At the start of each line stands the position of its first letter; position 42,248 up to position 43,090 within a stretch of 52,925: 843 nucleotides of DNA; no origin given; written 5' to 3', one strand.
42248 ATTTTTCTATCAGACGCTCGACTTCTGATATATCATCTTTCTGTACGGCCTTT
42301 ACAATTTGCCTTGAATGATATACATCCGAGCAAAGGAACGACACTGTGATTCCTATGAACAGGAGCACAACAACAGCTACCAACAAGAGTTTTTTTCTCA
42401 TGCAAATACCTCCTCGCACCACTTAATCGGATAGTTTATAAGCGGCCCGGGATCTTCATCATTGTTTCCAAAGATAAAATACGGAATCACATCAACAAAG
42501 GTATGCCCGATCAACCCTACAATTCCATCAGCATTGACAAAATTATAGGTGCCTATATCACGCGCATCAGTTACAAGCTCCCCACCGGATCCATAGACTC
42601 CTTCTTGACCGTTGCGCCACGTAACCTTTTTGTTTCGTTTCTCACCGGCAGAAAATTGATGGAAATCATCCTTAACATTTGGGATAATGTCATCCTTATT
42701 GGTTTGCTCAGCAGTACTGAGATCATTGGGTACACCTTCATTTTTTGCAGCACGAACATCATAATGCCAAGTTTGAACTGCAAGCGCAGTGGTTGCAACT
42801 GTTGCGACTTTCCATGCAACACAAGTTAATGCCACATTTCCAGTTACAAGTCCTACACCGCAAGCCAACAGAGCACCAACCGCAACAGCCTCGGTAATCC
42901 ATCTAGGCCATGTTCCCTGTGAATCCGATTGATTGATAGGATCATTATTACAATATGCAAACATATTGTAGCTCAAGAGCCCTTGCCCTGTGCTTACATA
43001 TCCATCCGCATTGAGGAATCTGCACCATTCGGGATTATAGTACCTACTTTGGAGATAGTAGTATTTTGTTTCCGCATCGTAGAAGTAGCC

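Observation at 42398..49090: Sec-signal RHS/YD polymorphic toxin (2230 aa) in a Gram-positive context with CBM-like inserts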

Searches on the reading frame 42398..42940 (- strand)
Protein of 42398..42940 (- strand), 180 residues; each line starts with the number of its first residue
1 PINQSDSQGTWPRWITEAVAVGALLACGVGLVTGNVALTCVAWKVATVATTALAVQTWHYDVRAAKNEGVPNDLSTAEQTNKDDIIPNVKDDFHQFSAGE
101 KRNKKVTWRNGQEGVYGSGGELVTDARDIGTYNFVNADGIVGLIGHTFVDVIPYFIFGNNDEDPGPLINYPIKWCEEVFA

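Call 6: search_protein_families(library=pfam, proteins=[window:42398-42940:-], max_evalue=10)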
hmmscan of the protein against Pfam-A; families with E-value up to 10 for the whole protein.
window:42398-42940:- (180 aa): 3 families
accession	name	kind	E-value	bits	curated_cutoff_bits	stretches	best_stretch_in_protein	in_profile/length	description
PF06645.18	SPC12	-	0.0044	17.5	23.6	1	8-59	6-57/71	Microsomal signal peptidase 12 kDa subunit (SPC12)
PF19814.4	DUF6297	-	0.21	10.8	29.8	1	10-55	54-99/375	Family of unknown function (DUF6297)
PF02224.24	Cytidylate_kin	-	0.25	11.5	26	1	34-138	34-131/211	Cytidylate kinase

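Call 11: find_homologous_proteins(query=window:42401-42910:-, max_evalue=0.001)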
Query window:42401-42910:- (170 aa): 3 proteins with E <= 0.001 among 213 candidates.
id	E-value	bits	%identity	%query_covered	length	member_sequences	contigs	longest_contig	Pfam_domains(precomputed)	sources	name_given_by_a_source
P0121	6.5e-39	151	47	98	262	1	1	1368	-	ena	-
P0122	1.1e-19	89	70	38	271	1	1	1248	PF25023.2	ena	-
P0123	1.9e-19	88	38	96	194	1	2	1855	-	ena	-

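Call 44: search_protein_representatives(alignment_id=A4)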
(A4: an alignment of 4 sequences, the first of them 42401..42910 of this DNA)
Query: 4 sequences, 170 profile positions. Proteins with E-value up to 0.001 (for the whole library): 925; up to 1e-10: 200; up to 1e-30: 14. The best 150 are listed.
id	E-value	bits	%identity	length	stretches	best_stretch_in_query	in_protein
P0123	1.6e-67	243.0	-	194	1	1-167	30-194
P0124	3.1e-58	212.7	-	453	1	1-168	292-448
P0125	3.6e-58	212.5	-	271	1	1-165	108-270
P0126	2.6e-53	196.7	-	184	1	1-166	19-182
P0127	3.1e-50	186.7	-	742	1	1-167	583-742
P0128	7.4e-49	182.2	-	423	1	1-165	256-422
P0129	7.9e-48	178.8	-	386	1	1-165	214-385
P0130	1.0e-45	172.0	-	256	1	1-160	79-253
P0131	3.8e-45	170.1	-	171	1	1-165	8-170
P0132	6.7e-41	156.3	-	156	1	34-168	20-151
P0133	7.7e-39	149.6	-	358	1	1-161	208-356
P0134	2.2e-37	144.8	-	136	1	34-166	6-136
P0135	8.3e-34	133.2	-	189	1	1-162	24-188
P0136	1.6e-31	125.8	-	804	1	1-165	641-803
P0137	4.6e-30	121.0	-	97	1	95-170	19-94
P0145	1.9e-23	99.5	-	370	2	49-159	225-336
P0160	1.7e-19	86.7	-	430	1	32-156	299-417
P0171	8.0e-18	81.2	-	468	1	56-155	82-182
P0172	2.7e-17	79.5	-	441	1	57-157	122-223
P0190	3.3e-15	72.7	-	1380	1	44-164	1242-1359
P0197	1.4e-14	70.7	-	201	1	49-155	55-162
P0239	1.2e-12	64.4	-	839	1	48-154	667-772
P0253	4.3e-12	62.6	-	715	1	47-159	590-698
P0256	4.7e-12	62.4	-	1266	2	48-160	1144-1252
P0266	7.4e-12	61.8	-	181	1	44-157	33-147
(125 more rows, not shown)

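Call 45: search_protein_families(library=pfam, proteins=[P0124, P0127, P0145, P0160, P0171, P0172, P0190, P0239, P0253, P0256], max_evalue=0.01)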
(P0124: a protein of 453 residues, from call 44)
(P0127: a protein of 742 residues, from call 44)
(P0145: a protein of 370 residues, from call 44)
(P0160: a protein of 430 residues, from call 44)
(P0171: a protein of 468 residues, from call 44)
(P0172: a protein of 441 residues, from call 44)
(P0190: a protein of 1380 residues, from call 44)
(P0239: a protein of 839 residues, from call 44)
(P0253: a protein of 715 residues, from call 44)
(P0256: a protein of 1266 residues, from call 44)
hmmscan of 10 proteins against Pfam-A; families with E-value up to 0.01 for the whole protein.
P0124 (453 aa): 1 family
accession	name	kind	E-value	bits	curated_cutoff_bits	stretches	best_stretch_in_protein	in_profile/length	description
PF05593.20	RHS_repeat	-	1.4e-09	38.5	22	1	12-42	1-30/38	RHS Repeat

P0127 (742 aa): 1 family
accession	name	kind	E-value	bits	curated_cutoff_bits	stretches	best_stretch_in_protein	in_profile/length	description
PF05593.20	RHS_repeat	-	2.3e-23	82.5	22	2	129-161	1-33/38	RHS Repeat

P0145 (370 aa): 1 family
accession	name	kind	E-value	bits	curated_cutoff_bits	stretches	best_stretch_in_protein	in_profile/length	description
PF23847.1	DUF7211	-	7.9e-12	44.8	27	1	9-27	6-24/25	Family of unknown function (DUF7211)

P0160 (430 aa): 1 family
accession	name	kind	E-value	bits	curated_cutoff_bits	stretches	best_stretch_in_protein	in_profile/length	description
PF05593.20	RHS_repeat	-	1.3e-07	32.3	22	0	184-211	4-31/38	RHS Repeat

P0171 (468 aa): 5 families
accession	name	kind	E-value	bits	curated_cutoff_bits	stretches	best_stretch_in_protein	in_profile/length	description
PF12796.13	Ank_2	-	1.2e-32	112.7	27.3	5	360-442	8-87/90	Ankyrin repeats (3 copies)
PF13637.12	Ank_4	-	5.8e-16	58.7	22.7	0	420-463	2-45/50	Ankyrin repeats (many copies)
PF00023.36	Ank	-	1.6e-14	53.6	21.1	1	415-441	2-28/33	Ankyrin repeat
PF13857.12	Ank_5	-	5.9e-12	46.1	27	1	411-455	12-56/56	Ankyrin repeats (many copies)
PF13606.12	Ank_3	-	1.5e-11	43.7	22.3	0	415-440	2-27/30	Ankyrin repeat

P0172 (441 aa): 1 family
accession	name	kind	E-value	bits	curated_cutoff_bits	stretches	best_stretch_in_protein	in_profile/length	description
PF23847.1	DUF7211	-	3.4e-10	39.6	27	2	277-291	7-21/25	Family of unknown function (DUF7211)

P0190 (1380 aa): 3 families
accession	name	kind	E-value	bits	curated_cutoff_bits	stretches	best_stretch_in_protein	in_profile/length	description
PF05593.20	RHS_repeat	-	1.5e-92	302.9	22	11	746-783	1-38/38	RHS Repeat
PF20148.4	DUF6531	-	7.2e-17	61.9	24.1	1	194-263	2-70/74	Domain of unknown function (DUF6531)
PF03527.20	RHS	-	4.6e-05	23.6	27.9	0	684-699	7-22/38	RHS protein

P0239 (839 aa): 1 family
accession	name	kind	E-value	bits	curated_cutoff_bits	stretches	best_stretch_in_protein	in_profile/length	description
PF05593.20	RHS_repeat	-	1.7e-30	105.2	22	5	297-331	1-36/38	RHS Repeat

P0253 (715 aa): 3 families
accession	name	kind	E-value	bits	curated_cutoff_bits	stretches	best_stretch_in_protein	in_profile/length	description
PF00561.26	Abhydrolase_1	-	2.6e-05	24.5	25.8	1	426-484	51-115/245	alpha/beta hydrolase fold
PF01764.32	Lipase_3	-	0.0021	18.4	22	1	428-458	47-77/140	Lipase (class 3)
PF12146.15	Hydrolase_4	-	0.01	15.6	27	0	424-475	56-107/239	Serine aminopeptidase, S33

P0256 (1266 aa): 2 families
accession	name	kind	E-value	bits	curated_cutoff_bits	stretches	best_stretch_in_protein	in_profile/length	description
PF05593.20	RHS_repeat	-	5.7e-81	266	22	10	423-459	1-37/38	RHS Repeat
PF20148.4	DUF6531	-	8.4e-13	48.9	24.1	1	59-129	2-72/74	Domain of unknown function (DUF6531)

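Call 50: search_solved_structures(query=A6, max_evalue=10, show_alignments=2)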
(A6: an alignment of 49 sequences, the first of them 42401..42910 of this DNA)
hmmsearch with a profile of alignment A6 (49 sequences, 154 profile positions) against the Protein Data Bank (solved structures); distinct sequences matched with E-value up to 10: 2.
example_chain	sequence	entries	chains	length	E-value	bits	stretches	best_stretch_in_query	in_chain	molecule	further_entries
9c6t_A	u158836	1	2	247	0.0054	19.8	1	92-131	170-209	Isthmin-1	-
8h8a_A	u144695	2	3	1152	7.7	9.6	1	33-106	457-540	Putative Rhs-family protein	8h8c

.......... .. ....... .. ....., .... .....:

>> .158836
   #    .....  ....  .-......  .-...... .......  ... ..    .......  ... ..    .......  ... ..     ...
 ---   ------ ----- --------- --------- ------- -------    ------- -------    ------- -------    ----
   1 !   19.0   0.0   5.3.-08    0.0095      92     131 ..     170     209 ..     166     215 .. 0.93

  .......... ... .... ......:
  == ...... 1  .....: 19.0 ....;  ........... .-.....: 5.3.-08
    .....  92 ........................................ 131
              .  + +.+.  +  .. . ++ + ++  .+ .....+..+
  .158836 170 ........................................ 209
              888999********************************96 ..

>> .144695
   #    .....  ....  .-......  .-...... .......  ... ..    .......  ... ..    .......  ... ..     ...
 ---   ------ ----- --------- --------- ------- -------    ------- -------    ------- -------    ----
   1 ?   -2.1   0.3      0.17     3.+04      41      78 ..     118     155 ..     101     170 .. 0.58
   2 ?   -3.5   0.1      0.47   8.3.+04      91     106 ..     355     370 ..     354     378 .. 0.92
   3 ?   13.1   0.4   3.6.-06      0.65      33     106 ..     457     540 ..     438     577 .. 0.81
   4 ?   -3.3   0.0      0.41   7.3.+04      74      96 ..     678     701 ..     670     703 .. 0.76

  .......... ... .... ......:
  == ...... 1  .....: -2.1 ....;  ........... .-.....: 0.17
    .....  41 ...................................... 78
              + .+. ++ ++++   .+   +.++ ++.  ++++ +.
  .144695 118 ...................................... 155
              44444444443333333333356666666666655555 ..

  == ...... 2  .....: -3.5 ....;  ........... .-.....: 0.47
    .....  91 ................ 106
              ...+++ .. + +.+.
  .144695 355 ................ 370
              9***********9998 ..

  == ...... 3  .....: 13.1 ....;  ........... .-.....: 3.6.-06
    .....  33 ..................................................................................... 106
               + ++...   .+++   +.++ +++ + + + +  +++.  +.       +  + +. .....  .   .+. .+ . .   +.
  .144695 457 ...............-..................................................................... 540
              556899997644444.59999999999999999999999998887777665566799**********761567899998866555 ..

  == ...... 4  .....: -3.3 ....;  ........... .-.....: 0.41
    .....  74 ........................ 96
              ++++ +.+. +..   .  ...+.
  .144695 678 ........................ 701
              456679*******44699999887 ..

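Call 56: predict_structure(alignment_id=A6)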
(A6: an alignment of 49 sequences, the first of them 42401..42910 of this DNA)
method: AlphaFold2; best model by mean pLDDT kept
length: 170 residues; sequences in the alignment: 49
mean_pLDDT: 95.9   pTM: 0.84
mean pLDDT of the five models: 95.9, 95.0, 94.7, 94.7, 94.5
residues with pLDDT >= 90: 160; 70-90: 10; 50-70: 0; < 50: 0
segments of 3 or more residues with pLDDT < 50: none
pLDDT, mean of each block of 10 residues (from residue 1): 94 98 98 98 97 98 96 93 94 97 98 98 95 96 96 93 91
secondary structure, 60 per line:
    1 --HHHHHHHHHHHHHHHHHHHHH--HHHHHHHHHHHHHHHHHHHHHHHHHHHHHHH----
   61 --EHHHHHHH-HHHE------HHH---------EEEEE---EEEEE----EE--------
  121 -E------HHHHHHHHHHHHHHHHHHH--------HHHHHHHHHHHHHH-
elements in order: H3-23 H26-56 H64-70 E94-98 E102-106 H129-147 H156-169

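Call 58: fold_search(model_id=the predicted structure, library=pdb)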
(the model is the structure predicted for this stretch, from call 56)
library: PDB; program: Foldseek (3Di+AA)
matches with E <= 10: 66; with E <= 0.001: 0
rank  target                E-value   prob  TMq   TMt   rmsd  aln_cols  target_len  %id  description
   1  9c6t_A                6.3e-01  0.28  0.25  0.19   8.7        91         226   19  Structure of the Human ISM1 TSR-AMOP domains (released 2025-04-23)
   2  1em1_A                2.6e+00  0.07  0.29  0.26  15.2       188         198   12  X-RAY CRYSTAL STRUCTURE FOR HUMAN MANGANESE SUPEROXIDE DISMUTASE, Q143A (released 2000-03-24)
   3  2gds_A                2.6e+00  0.06  0.28  0.24  15.4       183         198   12  Interrupting the Hydrogen Bonding Network at the Active Site of Human Manganese Superoxide Dismutase (released 2006-03-28)
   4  6zwo_B                2.9e+00  0.07  0.20  0.03  13.3       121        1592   16  cryo-EM structure of human mTOR complex 2, focused on one half (released 2020-11-18)
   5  6vc7_A                3.1e+00  0.13  0.14  0.07   7.2        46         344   17  Structure of the F349A mutant of the periplasmic domain of YejM from Salmonella typhimurium (released 2020-08-26)
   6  2p4k_A                3.5e+00  0.06  0.28  0.24  15.9       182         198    9  Contribution to Structure and Catalysis of Tyrosine 34 in Human Manganese Superoxide Dismutase (released 2007-04-03)
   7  7svs_D                3.7e+00  0.57  0.27  0.24   2.0        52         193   10  Crystal structure analysis of the G73A mutant of Superoxide Dismutase from Trichoderma reesei (released 2022-02-16)
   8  9l4k_B                4.2e+00  0.04  0.12  0.07   6.7        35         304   14  Structure of human NLRP2-TLE6-OOEP complex (released 2025-10-01)
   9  1ar4_A                4.4e+00  0.05  0.29  0.25  16.4       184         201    9  X-RAY STRUCTURE ANALYSIS OF THE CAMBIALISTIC SUPEROXIDE DISMUTASE FROM PROPIONIBACTERIUM SHERMANII ACTIVE WITH FE OR M (released 1997-11-12)
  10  1pl4_C                4.4e+00  0.04  0.28  0.24  15.9       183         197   10  Crystal Structure of human MnSOD Y166F mutant (released 2003-12-16)
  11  7svs_G                4.7e+00  0.44  0.27  0.24   2.0        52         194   10  Crystal structure analysis of the G73A mutant of Superoxide Dismutase from Trichoderma reesei (released 2022-02-16)
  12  8b4o_B                5.0e+00  0.75  0.23  0.12   0.8        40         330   25  Cryo-EM structure of cytochrome bd oxidase from C. glutamicum (released 2022-12-28)
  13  3ho3                  5.0e+00  0.03  0.16  0.07   8.9        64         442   19  Crystal structure of Hedgehog-interacting protein (HHIP) (released 2009-06-23)
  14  1pdl_A                5.0e+00  0.03  0.12  0.04   9.5        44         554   18  Fitting of gp5 in the cryoEM reconstruction of the bacteriophage T4 baseplate (released 2003-09-09)
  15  6vat_B                5.3e+00  0.08  0.14  0.07   7.3        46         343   17  Structure of the periplasmic domain of YejM from Salmonella typhimurium (released 2020-08-26)
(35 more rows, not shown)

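Call 61: search_protein_families(library=phrogs, proteins=[window:42401-42910:-, P0197, P0266, P0145, P0172], max_evalue=0.01)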
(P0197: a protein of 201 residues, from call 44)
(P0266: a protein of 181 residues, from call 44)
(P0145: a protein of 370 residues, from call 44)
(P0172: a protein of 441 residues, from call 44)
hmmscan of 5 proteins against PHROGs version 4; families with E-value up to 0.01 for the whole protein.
window:42401-42910:- (170 aa): 1 family
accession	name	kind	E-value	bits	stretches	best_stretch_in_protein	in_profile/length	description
phrog_27461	-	unknown function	0.0013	19.6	1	94-137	24-67/85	-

P0197 (201 aa): 13 families
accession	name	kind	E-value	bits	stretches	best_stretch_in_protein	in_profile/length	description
phrog_7502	-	unknown function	1.4e-09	39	1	6-74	5-73/298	-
phrog_32444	-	unknown function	1.4e-07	32.6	1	9-39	7-37/220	-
phrog_7021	-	unknown function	1.1e-06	29.2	1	9-53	192-220/330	-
phrog_14126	-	unknown function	3.7e-06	27.1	1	8-69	30-89/447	-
phrog_24711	-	unknown function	3.7e-06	26.7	1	10-46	341-379/532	-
phrog_34327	-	unknown function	6.3e-06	27.1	1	10-62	15-65/167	-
phrog_11022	-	unknown function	1.1e-05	26.7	1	10-38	45-73/227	-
phrog_38171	-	unknown function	1.3e-05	26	1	9-39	8-40/227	-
phrog_6291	-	unknown function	2.9e-05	25.2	1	9-35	7-33/177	-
phrog_18721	-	unknown function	5.5e-05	24.4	1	8-55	7-47/146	-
phrog_14710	-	unknown function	5.7e-05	24.1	1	9-28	7-26/193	-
phrog_17496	-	unknown function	0.00016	23.4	1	10-24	5-19/117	-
phrog_35934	-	head and packaging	0.0003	21.1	1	7-28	10-31/331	virion structural protein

P0266 (181 aa): 13 families
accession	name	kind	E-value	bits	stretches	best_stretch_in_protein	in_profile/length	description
phrog_7502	-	unknown function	6.2e-09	36.9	1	3-70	6-71/298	-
phrog_11022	-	unknown function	2e-07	32.4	1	3-59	42-95/227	-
phrog_24711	-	unknown function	2.2e-07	30.8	1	6-79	341-413/532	-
phrog_14126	-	unknown function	6.3e-07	29.6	1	3-79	29-105/447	-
phrog_38171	-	unknown function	9.9e-07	29.6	1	3-26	6-29/227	-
phrog_6291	-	unknown function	1.7e-06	29.2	1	3-26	5-28/177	-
phrog_7021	-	unknown function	2.9e-06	27.8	1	1-56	188-235/330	-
phrog_17496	-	unknown function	4.6e-06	28.3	1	4-68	3-71/117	-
phrog_14710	-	unknown function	1.9e-05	25.7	1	3-22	5-24/193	-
phrog_35934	-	head and packaging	3.3e-05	24.2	1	2-35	9-40/331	virion structural protein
phrog_34327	-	unknown function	0.00014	22.7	1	6-25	15-34/167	-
phrog_32444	-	unknown function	0.0013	19.6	1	2-34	4-35/220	-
phrog_18721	-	unknown function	0.0074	17.5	0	3-23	6-26/146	-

P0145 (370 aa): 14 families
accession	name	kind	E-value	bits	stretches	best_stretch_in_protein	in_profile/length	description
phrog_32444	-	unknown function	4.6e-11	44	1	8-50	5-47/220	-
phrog_7502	-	unknown function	9.3e-09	36.3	1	9-71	7-69/298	-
phrog_7021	-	unknown function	4.6e-07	30.4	1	6-87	188-243/330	-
phrog_11022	-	unknown function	6.1e-07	30.8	1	7-61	41-91/227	-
phrog_38171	-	unknown function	5.4e-06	27.2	1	9-46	7-42/227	-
phrog_14126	-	unknown function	1.1e-05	25.5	1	8-41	29-67/447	-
phrog_24711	-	unknown function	1.2e-05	25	1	11-45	341-375/532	-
phrog_14710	-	unknown function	2.5e-05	25.3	1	8-31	5-28/193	-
phrog_6291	-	unknown function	0.00027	22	1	8-27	5-24/177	-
phrog_35934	-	head and packaging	0.00027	21.2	1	8-28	10-30/331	virion structural protein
phrog_34327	-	unknown function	0.00029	21.7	1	9-41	13-44/167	-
phrog_23622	-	unknown function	0.0012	20.2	0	228-286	30-85/129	-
phrog_17496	-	unknown function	0.002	19.9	1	11-29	5-23/117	-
phrog_18721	-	unknown function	0.0086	17.3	0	9-67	7-64/146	-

P0172 (441 aa): 8 families
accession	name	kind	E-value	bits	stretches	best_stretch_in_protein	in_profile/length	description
phrog_7021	-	unknown function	1.8e-15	58.1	2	275-391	190-284/330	-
phrog_32444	-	unknown function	5.7e-11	43.6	1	314-392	108-178/220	-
phrog_11022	-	unknown function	3.1e-09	38.3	1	253-379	16-130/227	-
phrog_14126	-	unknown function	1.6e-06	28.3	1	278-395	32-155/447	-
phrog_24711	-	unknown function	1.5e-05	24.8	1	278-412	341-498/532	-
phrog_6291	-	unknown function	0.00041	21.5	0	277-413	7-147/177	-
phrog_34327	-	unknown function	0.00089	20.1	0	277-342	14-78/167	-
phrog_18721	-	unknown function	0.002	19.3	0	278-337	9-64/146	-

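Call 62: fold_search(model_id=the predicted structure, library=viral)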
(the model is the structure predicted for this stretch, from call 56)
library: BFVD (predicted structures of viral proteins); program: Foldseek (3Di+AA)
matches with E <= 10: 163; with E <= 0.001: 0
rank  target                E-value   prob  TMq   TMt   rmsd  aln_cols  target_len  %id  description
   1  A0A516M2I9            5.5e-01  0.21  0.27  0.26  15.4       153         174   12  (no name in the UniProt tables at hand)
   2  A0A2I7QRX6            1.2e+00  0.98  0.25  0.77   0.6        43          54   16  (no name in the UniProt tables at hand)
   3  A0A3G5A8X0            1.2e+00  0.08  0.16  0.17  11.7        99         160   14  Uncharacterized protein [Homavirus sp.]
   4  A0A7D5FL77            1.8e+00  0.44  0.24  0.39   9.8        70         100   18  (no name in the UniProt tables at hand)
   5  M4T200                1.9e+00  0.06  0.20  0.10  11.1       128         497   12  (no name in the UniProt tables at hand)
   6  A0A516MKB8            2.0e+00  0.09  0.22  0.22  14.7       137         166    7  (no name in the UniProt tables at hand)
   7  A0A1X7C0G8            2.1e+00  0.60  0.26  0.51   5.2        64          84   25  (no name in the UniProt tables at hand)
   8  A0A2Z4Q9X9            2.1e+00  0.08  0.27  0.24  15.6       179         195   10  (no name in the UniProt tables at hand)
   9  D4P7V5                2.2e+00  0.04  0.21  0.19  16.7       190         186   14  Gp087 [Rhodococcus phage ReqiPoco6]
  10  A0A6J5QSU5            2.5e+00  0.02  0.14  0.08  13.4       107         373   17  Uncharacterized protein [uncultured Caudovirales phage]
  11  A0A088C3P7            2.7e+00  0.82  0.24  0.60   1.0        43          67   23  (no name in the UniProt tables at hand)
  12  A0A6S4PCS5            2.7e+00  0.69  0.24  0.68   1.7        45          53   11  Uncharacterized protein [uncultured phage_MedDCM-OCT-S35-C6]
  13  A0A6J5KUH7            2.9e+00  0.87  0.24  0.71   0.8        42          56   12  Uncharacterized protein [uncultured Caudovirales phage]
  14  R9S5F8                2.9e+00  0.87  0.25  0.14   0.8        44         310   16  Gp186 [Prochlorococcus phage P-SSM3]
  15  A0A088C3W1            2.9e+00  0.80  0.24  0.67   0.9        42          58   14  (no name in the UniProt tables at hand)
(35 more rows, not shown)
